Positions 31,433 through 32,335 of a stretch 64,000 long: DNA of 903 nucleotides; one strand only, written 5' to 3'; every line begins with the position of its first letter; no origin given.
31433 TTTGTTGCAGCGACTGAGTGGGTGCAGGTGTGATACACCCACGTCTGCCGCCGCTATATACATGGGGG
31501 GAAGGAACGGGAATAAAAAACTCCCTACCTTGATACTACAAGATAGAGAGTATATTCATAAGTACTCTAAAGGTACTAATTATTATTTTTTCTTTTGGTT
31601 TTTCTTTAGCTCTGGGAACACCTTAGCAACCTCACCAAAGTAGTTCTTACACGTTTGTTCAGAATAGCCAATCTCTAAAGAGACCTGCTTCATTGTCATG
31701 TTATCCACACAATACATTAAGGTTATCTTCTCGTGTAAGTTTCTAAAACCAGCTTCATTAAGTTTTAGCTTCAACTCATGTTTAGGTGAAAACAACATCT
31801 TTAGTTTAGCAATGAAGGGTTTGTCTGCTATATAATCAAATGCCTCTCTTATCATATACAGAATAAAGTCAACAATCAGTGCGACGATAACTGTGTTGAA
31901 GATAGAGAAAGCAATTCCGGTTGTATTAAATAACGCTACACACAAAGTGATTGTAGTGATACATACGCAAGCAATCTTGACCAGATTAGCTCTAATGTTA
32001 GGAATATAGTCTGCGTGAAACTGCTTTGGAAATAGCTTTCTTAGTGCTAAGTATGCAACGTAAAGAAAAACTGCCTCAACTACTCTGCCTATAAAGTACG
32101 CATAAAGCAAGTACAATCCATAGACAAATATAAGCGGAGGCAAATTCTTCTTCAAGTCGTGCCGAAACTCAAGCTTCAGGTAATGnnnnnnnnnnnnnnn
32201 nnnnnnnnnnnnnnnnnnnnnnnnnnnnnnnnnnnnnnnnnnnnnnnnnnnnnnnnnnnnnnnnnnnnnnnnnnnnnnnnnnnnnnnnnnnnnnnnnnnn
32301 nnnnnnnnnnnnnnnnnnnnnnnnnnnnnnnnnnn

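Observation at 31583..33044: Polytopic membrane protein with a C-terminal HTH, a structured 5' leader, and an alternative-frame 62-76-aa ORF embedded in its central linker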

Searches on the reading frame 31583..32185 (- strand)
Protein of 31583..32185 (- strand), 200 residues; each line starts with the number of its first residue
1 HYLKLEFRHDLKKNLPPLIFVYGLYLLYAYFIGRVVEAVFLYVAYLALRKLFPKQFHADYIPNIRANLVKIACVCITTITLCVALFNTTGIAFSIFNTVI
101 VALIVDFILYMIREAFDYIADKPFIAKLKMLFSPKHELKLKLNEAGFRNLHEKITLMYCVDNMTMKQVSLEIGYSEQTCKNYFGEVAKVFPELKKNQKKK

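Call 32: search_protein_families(library=pfam, alignment_id=A1, max_evalue=1)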
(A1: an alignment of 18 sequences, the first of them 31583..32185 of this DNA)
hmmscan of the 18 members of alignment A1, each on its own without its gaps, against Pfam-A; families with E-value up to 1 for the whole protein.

A. member 1, window:31583-32185:- (200 aa): 1 family
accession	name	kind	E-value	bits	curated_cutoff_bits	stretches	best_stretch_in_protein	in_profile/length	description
PF25810.1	TMEM218_N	-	0.1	13.1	27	1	71-111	15-56/60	Transmembrane protein 218, N-terminal domain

B. families by the number of members that match (of 18 scanned): 42 families (the first 25 are shown)
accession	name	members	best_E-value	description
PF04647.20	AgrB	14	1.3e-08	Accessory gene regulator B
PF13384.12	HTH_23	2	0.028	Homeodomain-like domain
PF06691.16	DUF1189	2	0.031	Protein of unknown function (DUF1189)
PF06305.16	LapA_dom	2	0.063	Lipopolysaccharide assembly protein A domain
PF04987.19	PigN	1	0.00047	Phosphatidylinositolglycan class N (PIG-N)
PF13518.12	HTH_28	1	0.00069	Helix-turn-helix domain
PF01040.23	UbiA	1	0.0016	UbiA prenyltransferase family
PF08281.18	Sigma70_r4_2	1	0.0024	Sigma-70, region 4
PF07672.19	MFS_Mycoplasma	1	0.011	Mycoplasma MFS transporter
PF02592.20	Vut_1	1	0.017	Putative vitamin uptake transporter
PF14012.11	DUF4229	1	0.025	Protein of unknown function (DUF4229)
PF02659.21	Mntp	1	0.025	Putative manganese efflux pump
PF05745.16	CRPA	1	0.028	Chlamydia 15 kDa cysteine-rich outer membrane protein (CRPA)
PF13412.12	HTH_24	1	0.028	Winged helix-turn-helix DNA-binding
PF05569.17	Peptidase_M56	1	0.033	BlaR1 peptidase M56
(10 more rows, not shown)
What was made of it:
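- On AgrB family (PF04647): 14 of 18 members hit at E<1 (call 32).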

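Call 51: predict_structure(alignment_id=A5)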
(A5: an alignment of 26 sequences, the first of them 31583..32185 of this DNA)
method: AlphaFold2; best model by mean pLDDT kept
length: 200 residues; sequences in the alignment: 26
mean_pLDDT: 87.5   pTM: 0.67
mean pLDDT of the five models: 87.5, 87.5, 87.4, 86.0, 84.4
residues with pLDDT >= 90: 104; 70-90: 82; 50-70: 7; < 50: 7
segments of 3 or more residues with pLDDT < 50: 1-6
pLDDT, mean of each block of 10 residues (from residue 1): 47 82 95 96 89 78 83 89 93 89 89 85 81 90 97 97 96 98 98 78
secondary structure, 60 per line:
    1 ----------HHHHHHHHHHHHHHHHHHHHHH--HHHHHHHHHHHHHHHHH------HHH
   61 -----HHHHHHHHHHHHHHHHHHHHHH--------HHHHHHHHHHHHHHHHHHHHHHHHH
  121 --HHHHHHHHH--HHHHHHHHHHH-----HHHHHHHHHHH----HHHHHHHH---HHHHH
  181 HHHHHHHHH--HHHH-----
elements in order: H11-32 H35-51 H66-87 H96-120 H123-131 H134-144 H150-160 H165-172 H176-189 H192-195
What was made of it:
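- On AgrB family (PF04647): The model shows four TM helices followed by a soluble HTH domain (call 51).
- Checked: The C part has pLDDT 87.5, with four long helices and then a five-helix cytoplasmic domain (call 51).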

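Call 57: search_solved_structures(query=A1, max_evalue=1, show_alignments=2)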
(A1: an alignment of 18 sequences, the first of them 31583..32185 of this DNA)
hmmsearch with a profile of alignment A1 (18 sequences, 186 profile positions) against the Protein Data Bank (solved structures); distinct sequences matched with E-value up to 1: 11.
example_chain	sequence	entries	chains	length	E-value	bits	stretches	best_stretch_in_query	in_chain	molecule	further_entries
3kp2_A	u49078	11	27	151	0.0075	19.1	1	116-178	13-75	Transcriptional regulator TcaR | TcaR transcription regulator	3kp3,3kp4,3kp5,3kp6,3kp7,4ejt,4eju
1fse_A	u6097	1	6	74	0.19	14.6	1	135-182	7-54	GERE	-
8vl3_A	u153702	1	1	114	0.19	14.6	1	97-151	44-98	De novo designed protein F3 parent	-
1ttv_A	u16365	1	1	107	0.27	14.1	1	83-162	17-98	Ubiquitin-protein ligase E3 Mdm2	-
1s7o_A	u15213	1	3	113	0.31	13.9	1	137-183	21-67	Hypothetical UPF0122 protein SPy1201/SpyM3_0842/SPs1042/spyM18_1152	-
6ykm_A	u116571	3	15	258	0.43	13.4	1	135-179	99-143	Chemotaxis protein MotA, putative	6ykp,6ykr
4ipf_A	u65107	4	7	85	0.59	13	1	82-153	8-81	E3 ubiquitin-protein ligase Mdm2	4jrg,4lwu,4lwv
4j3e_A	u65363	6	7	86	0.6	12.9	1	82-152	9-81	E3 ubiquitin-protein ligase Mdm2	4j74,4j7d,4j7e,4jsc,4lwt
6m3d_C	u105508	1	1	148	0.71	12.7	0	132-184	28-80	Segmentation polarity homeobox protein engrailed,Segmentation polarity homeobox protein en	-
4ldz_A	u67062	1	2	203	0.85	12.4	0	131-185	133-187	Transcriptional regulatory protein DesR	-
5f64_A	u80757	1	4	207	0.9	12.4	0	143-184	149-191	Positive transcription regulator EvgA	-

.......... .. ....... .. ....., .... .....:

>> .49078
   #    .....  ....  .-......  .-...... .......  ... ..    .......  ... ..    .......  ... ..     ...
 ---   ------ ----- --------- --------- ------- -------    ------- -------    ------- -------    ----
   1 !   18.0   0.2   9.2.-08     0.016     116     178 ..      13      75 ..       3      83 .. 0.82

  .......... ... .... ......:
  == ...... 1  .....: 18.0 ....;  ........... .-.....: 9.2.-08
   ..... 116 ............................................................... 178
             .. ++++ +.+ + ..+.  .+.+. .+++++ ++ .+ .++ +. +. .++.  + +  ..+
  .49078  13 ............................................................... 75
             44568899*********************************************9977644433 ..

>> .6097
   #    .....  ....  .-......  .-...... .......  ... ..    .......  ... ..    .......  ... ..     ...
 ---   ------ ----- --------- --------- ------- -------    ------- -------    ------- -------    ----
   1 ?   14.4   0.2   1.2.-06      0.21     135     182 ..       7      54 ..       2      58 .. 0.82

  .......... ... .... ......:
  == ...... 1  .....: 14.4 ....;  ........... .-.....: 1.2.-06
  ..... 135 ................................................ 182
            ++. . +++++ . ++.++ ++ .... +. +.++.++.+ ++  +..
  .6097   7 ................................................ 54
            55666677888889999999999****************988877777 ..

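Call 58: fold_search(model_id=the predicted structure, library=pdb)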
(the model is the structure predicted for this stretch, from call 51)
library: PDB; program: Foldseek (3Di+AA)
matches with E <= 10: 168; with E <= 0.001: 0
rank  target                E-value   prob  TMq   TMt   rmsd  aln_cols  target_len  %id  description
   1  9a4r_A                2.4e-01  0.54  0.22  0.20  12.6       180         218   10  Integrative model of RPSH-RPOB by crosslinking MS and deep learning (released 2024-09-18)
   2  7lq4_A                6.8e-01  0.38  0.23  0.24  16.1       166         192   11  Rr (RsiG)2-(c-di-GMP)2-WhiG complex (released 2021-07-14)
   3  8jzt_E                9.8e-01  0.99  0.25  0.66   3.5        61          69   20  The sigF and anti-sigma factor complex (released 2024-10-16)
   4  8jzt_C                1.1e+00  0.98  0.25  0.70   3.4        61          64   18  The sigF and anti-sigma factor complex (released 2024-10-16)
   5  4cxf_A                1.1e+00  0.47  0.25  0.31  19.6       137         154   13  Structure of CnrH in complex with the cytosolic domain of CnrY (released 2014-04-30)
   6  8jzt_A                1.2e+00  1.00  0.20  0.69   1.6        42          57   14  The sigF and anti-sigma factor complex (released 2024-10-16)
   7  2r0q_C                1.6e+00  0.16  0.17  0.17  13.3       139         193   12  Crystal structure of a serine recombinase- DNA regulatory complex (released 2008-04-01)
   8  1fse_D                2.1e+00  0.97  0.20  0.58   1.6        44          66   18  CRYSTAL STRUCTURE OF THE BACILLUS SUBTILIS REGULATORY PROTEIN GERE (released 2001-03-21)
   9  1s7o_B                2.1e+00  0.85  0.23  0.42   6.8        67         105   15  Crystal structure of putative DNA binding protein SP_1288 from Streptococcus pygenes (released 2004-06-29)
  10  9a50_A                2.2e+00  0.80  0.24  0.19   7.0        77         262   12  Integrative model of RPSB-RPOC by crosslinking MS and deep learning (released 2024-09-18)
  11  2r0q_D                2.3e+00  0.12  0.15  0.16  13.4       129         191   12  Crystal structure of a serine recombinase- DNA regulatory complex (released 2008-04-01)
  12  3hug_E                2.4e+00  0.80  0.24  0.59   6.1        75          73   13  Crystal structure of Mycobacterium tuberculosis anti-sigma factor RslA in complex with -35 promoter binding domain of  (released 2010-03-02)
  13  6pfj_A                2.4e+00  0.15  0.19  0.18  15.7       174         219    9  Structure of S. venezuelae RsiG-WhiG-(ci-di-GMP) complex, P64 crystal form (released 2019-11-13)
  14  1fse_A                2.6e+00  0.95  0.20  0.57   1.6        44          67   18  CRYSTAL STRUCTURE OF THE BACILLUS SUBTILIS REGULATORY PROTEIN GERE (released 2001-03-21)
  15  9m9e_F                2.6e+00  0.23  0.26  0.29  13.9       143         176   11  Structural Basis of Pausing During Transcription Initiation in Mycobacterium tuberculosis (released 2026-01-14)
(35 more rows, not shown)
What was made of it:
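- On Sigma-70 region 4 / LuxR-GerE HTH: Foldseek matches GerE, SigF region 4 and SigE region 4, with TM-score on target 0.57-0.70 and probability up to 1.0, but E >= 0.2 because the domain is small (call 58).
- Checked: Fold matches to GerE and sigma region 4 support it (TM-score on target 0.57-0.70, call 58).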

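Call 78: search_protein_families(library=ncbifam, alignment_id=A1, max_evalue=1)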
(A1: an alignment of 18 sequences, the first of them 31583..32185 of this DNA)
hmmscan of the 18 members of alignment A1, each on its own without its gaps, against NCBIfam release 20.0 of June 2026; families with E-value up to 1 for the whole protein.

A. member 1, window:31583-32185:- (200 aa): 0 families

B. families by the number of members that match (of 18 scanned): 27 families (the first 25 are shown)
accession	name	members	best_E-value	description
TIGR02937.1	sigma70-ECF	3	0.00012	sigma-70 family RNA polymerase sigma factor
NF002210.0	PRK01100.1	3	0.0087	accessory gene regulator ArgB-like protein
TIGR01637.1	phage_arpU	2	0.0068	ArpU family phage packaging/lysis transcriptional regulator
TIGR02954.1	Sig70_famx3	1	0.00035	RNA polymerase sigma-70 factor, TIGR02954 family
NF041779.1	hetero_SS_HdrC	1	0.0014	ferredoxin:CoB-CoM heterodisulfide reductase subunit HdrC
TIGR02950.1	SigM_subfam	1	0.0019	RNA polymerase sigma factor, SigM family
NF011627.0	PRK15053.1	1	0.004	sensor histidine kinase DpiB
TIGR00946.1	2a69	1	0.0096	auxin efflux carrier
NF041586.1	MqnP_DT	1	0.0099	menaquinone biosynthesis prenyltransferase MqnP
NF006749.0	PRK09272.1-2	1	0.013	hypothetical protein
NF008399.0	PRK11198.1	1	0.014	peptidoglycan-binding protein LysM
NF005644.0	PRK07408.1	1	0.015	RNA polymerase sigma factor SigF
NF009172.0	PRK12519.1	1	0.02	RNA polymerase sigma factor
NF053757.1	BclibactTpBcbE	1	0.031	bacillibactin exporter BcbE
NF052445.1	RespRegMctR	1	0.033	two-component system response regulator MctR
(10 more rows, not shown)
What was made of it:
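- See calls 58 and 78.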

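Call 79: search_protein_families(library=phrogs, alignment_id=A1, max_evalue=0.01)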
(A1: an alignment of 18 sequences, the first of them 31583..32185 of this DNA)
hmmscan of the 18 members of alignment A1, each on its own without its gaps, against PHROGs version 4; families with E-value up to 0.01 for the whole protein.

A. member 1, window:31583-32185:- (200 aa): 1 family
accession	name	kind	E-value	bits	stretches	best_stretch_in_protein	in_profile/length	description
phrog_36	-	transcription regulation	0.0042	17.7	1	151-189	144-186/220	transcriptional regulator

B. families by the number of members that match (of 18 scanned): 3 families
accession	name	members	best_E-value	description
phrog_10353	-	6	4.3e-06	-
phrog_36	-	3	1.8e-06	transcriptional regulator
phrog_248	-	1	0.00016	transcriptional activator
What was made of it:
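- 31601..31819 (-): Cytoplasmic C-terminal helical domain with a sigma-70 region 4 / GerE-LuxR-type HTH. calls 51, 57, 58, 78, 79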

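Call 96: find_homologous_proteins(query=A1, max_evalue=0.001)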
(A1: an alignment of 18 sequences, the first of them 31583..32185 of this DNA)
Query A1 (18 sequences) (200 aa, profile of the alignment): 97 proteins with E <= 0.001 among 4518 candidates.
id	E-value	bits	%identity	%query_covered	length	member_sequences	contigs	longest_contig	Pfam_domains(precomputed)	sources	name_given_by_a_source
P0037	4.1e-48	181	24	57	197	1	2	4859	-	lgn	-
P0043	9.7e-47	177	24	57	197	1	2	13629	-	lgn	-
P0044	1.2e-45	173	21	87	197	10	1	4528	-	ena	-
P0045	1.7e-42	163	41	14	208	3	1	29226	-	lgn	-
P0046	4.5e-42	162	-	-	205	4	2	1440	-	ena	-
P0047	1.1e-41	161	33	21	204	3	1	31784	-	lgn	-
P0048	1.8e-41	160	27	55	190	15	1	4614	PF04647.21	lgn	-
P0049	1.5e-40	157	27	55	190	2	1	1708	PF04647.21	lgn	-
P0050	2.7e-39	153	-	-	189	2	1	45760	PF04647.21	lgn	-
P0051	6.1e-39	152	23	55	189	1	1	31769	PF04647.21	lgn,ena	-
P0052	6.2e-39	152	18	48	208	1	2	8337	-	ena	-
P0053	7.0e-39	151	-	-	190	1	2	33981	PF04647.21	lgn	-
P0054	1.6e-38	150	26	71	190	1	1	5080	PF04647.21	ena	-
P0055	1.8e-38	150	-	-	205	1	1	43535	-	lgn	-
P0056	2.2e-38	150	-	-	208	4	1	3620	-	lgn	-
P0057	4.0e-38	149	-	-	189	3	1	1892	PF04647.21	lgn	-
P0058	9.9e-38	148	22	54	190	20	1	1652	PF04647.21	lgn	-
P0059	1.9e-37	147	24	45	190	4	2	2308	PF04647.21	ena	-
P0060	2.4e-37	146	-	-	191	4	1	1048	PF04647.21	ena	-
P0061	2.6e-37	146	22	53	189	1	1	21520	PF04647.21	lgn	-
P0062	3.6e-37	146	23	50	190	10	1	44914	PF04647.21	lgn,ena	-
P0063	4.3e-37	146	25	53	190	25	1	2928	PF04647.21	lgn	-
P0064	4.8e-37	145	23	40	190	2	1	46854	PF04647.21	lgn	-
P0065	9.5e-37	144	26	50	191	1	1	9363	PF04647.21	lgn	-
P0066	1.0e-36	144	24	54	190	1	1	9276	PF04647.21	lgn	-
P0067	1.0e-36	144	24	53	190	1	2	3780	PF04647.21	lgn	-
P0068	1.6e-36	144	26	50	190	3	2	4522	PF04647.21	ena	-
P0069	3.0e-36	143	29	50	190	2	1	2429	PF04647.21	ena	-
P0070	4.1e-36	142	25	51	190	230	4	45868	PF04647.21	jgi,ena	jgi:hypothetical protein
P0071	5.1e-36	142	27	55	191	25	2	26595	PF04647.21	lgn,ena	-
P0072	1.0e-35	141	24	53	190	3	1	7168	PF04647.21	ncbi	-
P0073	1.1e-35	141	23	54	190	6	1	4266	PF04647.21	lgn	-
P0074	1.2e-35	141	28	50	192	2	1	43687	PF04647.21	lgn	-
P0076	1.9e-35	140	28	50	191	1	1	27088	PF04647.21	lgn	-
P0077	2.2e-35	140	29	19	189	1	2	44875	PF04647.21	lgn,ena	-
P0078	3.6e-35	139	25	50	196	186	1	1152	PF04647.21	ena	-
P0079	3.8e-35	139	22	53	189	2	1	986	PF04647.21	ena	-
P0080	6.0e-35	139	26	50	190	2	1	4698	PF04647.21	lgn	-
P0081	7.7e-35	138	25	66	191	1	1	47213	PF04647.21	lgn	-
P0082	8.6e-35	138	24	55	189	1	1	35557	PF04647.21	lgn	-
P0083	9.2e-35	138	23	48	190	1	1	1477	PF04647.21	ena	-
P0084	1.1e-34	138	22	48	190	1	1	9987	PF04647.21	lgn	-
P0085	1.5e-34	137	32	21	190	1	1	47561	PF04647.21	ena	-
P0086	1.6e-34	137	25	72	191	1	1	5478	PF04647.21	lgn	-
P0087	2.4e-34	137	26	50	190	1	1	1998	PF04647.21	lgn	-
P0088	2.7e-34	136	28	50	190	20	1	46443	PF04647.21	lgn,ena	-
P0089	4.1e-34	136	24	49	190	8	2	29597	PF04647.21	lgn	-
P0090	5.2e-34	135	26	72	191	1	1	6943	PF04647.21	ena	-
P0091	5.2e-34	135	25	72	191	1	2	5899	PF04647.21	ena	-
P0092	5.4e-34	135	23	51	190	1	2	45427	PF04647.21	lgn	-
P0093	5.7e-34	135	20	45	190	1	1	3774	PF04647.21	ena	-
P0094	7.0e-34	135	25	72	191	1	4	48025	PF04647.21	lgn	-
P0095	7.5e-34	135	20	45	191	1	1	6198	PF04647.21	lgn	-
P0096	8.8e-34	135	25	72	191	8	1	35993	PF04647.21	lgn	-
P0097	8.9e-34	135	25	72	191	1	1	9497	PF04647.21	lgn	-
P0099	1.3e-33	134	25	72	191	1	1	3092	PF04647.21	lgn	-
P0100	1.5e-33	134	25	72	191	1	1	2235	PF04647.21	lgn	-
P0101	1.7e-33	134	25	72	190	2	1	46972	PF04647.21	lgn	-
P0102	1.7e-33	134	26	72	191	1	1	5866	PF04647.21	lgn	-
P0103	2.0e-33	134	26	72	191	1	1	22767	PF04647.21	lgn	-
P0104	2.1e-33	133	29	55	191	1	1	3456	PF04647.21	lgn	-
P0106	2.6e-33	133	26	72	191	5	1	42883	PF04647.21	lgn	-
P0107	2.6e-33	133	25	72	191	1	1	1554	PF04647.21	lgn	-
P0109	3.0e-33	133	31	55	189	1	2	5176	PF04647.21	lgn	-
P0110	3.0e-33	133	26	72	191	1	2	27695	PF04647.21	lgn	-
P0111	4.1e-33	133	28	50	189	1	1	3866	PF04647.21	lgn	-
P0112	4.9e-33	132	28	50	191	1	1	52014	PF04647.21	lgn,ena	-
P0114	1.4e-32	131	24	48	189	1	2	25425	PF04647.21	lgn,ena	-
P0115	2.2e-32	130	27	46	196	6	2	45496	PF04647.21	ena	-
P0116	4.9e-32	129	27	48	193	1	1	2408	PF04647.21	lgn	-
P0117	5.5e-32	129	32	16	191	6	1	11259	PF04647.21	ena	-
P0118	7.0e-32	129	27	50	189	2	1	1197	PF04647.21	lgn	-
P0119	6.2e-31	125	22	55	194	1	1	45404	PF04647.21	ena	-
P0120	8.0e-31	125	23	50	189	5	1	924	PF04647.21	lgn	-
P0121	8.8e-31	125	27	51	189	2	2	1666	PF04647.21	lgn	-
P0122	2.7e-30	123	25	67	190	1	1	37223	PF04647.21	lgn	-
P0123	2.7e-30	123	24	40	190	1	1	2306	PF04647.21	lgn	-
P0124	3.3e-30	123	24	51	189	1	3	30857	PF04647.21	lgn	-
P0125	1.5e-29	121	24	50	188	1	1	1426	PF04647.21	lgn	-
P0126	3.4e-29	120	26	66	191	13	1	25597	PF04647.21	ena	-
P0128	1.1e-28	118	22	48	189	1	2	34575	PF04647.21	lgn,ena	-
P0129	1.2e-28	118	23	49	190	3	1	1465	PF04647.21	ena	-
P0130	1.6e-28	118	29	16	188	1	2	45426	PF04647.21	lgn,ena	-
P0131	7.6e-28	115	25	50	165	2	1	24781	PF04647.21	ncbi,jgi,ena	jgi:accessory gene regulator protein AgrB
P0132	6.0e-27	112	22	84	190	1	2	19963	PF04647.21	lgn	-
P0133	7.9e-27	112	24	50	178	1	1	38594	PF04647.21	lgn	-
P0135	4.4e-25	106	19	45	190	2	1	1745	PF04647.21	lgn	-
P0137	9.5e-10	56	27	26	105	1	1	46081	PF04647.21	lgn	-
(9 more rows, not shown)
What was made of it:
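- On AgrB family (PF04647): Most of the 97 profile hits (about 80) carry PF04647 (call 96).
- Most of the 97 profile hits (about 80) carry a precomputed PF04647 hit (call 96).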
